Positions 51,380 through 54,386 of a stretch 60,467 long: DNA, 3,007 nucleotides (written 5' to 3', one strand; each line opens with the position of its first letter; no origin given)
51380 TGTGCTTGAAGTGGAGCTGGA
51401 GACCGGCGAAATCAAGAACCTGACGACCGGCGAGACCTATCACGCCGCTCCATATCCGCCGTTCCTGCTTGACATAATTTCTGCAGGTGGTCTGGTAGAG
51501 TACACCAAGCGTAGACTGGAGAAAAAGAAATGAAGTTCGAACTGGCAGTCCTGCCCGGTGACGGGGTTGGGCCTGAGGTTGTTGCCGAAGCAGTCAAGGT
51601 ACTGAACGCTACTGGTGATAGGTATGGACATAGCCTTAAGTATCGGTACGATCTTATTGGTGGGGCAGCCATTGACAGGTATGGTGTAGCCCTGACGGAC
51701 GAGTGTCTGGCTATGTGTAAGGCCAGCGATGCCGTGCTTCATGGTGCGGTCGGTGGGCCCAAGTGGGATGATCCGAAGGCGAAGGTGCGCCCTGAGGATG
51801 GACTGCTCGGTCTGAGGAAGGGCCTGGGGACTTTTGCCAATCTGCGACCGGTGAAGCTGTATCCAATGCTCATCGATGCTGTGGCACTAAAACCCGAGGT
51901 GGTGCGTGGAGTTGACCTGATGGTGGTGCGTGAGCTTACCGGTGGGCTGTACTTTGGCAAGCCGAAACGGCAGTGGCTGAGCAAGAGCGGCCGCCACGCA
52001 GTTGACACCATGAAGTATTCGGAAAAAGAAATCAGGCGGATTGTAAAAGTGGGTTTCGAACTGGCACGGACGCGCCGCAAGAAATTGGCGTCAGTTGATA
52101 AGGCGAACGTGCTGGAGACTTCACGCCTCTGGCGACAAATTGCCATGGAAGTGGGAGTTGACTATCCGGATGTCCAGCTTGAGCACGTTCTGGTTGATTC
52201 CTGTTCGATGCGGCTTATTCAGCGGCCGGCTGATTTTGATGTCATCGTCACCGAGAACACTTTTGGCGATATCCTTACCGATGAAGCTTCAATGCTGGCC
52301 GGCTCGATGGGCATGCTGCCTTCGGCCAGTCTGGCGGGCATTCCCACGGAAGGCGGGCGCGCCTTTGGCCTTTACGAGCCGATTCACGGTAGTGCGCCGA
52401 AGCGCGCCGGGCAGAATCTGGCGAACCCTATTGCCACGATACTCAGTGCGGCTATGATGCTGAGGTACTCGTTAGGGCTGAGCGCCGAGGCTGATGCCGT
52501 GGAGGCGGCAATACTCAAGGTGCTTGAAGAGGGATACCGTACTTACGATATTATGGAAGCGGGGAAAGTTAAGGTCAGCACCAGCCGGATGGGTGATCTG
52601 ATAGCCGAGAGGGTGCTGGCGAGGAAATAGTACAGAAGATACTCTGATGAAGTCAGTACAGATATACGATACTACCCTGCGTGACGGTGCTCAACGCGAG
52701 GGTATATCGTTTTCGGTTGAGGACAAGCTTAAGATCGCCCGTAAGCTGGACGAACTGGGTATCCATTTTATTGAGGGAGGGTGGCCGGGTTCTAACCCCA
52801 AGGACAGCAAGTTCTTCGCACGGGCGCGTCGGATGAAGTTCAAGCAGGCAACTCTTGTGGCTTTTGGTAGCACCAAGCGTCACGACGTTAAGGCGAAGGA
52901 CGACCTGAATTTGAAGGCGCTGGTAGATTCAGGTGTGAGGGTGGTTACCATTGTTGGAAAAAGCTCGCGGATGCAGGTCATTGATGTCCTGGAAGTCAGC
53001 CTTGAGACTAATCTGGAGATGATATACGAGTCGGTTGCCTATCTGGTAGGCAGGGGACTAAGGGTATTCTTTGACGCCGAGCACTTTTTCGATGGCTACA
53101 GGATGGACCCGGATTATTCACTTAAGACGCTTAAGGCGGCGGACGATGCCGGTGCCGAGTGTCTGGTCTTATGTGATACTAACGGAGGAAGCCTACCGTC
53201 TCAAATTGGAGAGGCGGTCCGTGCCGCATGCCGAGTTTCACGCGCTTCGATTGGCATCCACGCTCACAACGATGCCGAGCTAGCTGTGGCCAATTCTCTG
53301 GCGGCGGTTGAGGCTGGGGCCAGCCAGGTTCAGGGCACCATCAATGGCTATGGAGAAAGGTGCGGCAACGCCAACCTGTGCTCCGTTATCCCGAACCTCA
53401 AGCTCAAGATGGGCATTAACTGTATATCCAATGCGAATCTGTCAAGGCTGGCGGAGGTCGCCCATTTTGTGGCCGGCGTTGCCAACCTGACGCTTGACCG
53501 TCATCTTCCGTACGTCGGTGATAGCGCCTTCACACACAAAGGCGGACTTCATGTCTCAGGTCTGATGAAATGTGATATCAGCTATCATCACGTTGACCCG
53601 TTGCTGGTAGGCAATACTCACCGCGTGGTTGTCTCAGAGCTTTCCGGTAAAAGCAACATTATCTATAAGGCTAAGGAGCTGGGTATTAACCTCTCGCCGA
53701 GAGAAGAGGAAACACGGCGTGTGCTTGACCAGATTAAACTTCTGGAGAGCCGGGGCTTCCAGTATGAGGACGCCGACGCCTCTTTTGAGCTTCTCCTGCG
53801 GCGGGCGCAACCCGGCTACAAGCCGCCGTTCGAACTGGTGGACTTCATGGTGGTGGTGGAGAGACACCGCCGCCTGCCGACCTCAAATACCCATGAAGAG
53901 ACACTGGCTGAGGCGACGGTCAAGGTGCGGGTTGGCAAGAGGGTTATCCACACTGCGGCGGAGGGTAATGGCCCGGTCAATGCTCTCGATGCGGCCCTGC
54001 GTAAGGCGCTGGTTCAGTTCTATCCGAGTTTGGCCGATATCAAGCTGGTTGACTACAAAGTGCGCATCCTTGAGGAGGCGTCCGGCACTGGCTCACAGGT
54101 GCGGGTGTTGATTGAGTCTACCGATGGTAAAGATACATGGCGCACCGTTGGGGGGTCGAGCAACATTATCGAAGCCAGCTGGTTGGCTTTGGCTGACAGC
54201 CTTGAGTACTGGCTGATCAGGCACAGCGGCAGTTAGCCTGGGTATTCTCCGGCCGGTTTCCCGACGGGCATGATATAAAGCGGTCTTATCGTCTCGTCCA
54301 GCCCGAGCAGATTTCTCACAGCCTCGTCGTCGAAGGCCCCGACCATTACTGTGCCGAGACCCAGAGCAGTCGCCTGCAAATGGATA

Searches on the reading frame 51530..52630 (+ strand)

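Call 42: search_protein_families(library=pfam, proteins=[window:51530-52630:+], max_evalue=0.0001)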
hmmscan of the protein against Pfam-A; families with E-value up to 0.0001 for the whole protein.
window:51530-52630:+ (366 aa): 1 family
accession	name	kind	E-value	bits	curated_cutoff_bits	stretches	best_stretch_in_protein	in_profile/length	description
PF00180.25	Iso_dh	-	4.4e-134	447.6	27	1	5-358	2-348/348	Isocitrate/isopropylmalate dehydrogenase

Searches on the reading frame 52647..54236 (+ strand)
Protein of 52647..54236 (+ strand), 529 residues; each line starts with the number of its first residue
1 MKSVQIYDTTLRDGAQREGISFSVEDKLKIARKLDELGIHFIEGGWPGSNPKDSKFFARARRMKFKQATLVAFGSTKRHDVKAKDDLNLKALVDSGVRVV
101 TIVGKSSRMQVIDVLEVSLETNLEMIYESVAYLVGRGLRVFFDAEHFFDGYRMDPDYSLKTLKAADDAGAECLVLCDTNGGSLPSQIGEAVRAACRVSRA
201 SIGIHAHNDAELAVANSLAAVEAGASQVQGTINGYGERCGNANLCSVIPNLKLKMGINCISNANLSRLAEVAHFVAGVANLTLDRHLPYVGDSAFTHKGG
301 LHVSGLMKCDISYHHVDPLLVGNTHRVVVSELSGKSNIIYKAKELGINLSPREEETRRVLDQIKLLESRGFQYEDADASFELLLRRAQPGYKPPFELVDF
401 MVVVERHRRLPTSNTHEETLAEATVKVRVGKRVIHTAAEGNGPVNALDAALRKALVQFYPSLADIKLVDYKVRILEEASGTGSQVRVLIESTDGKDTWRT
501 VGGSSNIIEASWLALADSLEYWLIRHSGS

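Call 42: search_protein_families(library=pfam, proteins=[window:52647-54236:+], max_evalue=0.0001)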
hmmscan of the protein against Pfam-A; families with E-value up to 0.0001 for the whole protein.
window:52647-54236:+ (529 aa): 3 families
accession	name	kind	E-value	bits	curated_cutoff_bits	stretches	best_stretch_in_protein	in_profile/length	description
PF00682.25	HMGL-like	-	9.7e-50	169.8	29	1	4-275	2-260/260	HMGL-like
PF08502.15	LeuA_dimer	-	2.9e-25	89.1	24.9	1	377-521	4-129/131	LeuA allosteric (dimerisation) domain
PF22617.1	HCS_D2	-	4.4e-12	46.7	27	1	290-367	2-78/82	Homocitrate synthase post-HMGL domain-like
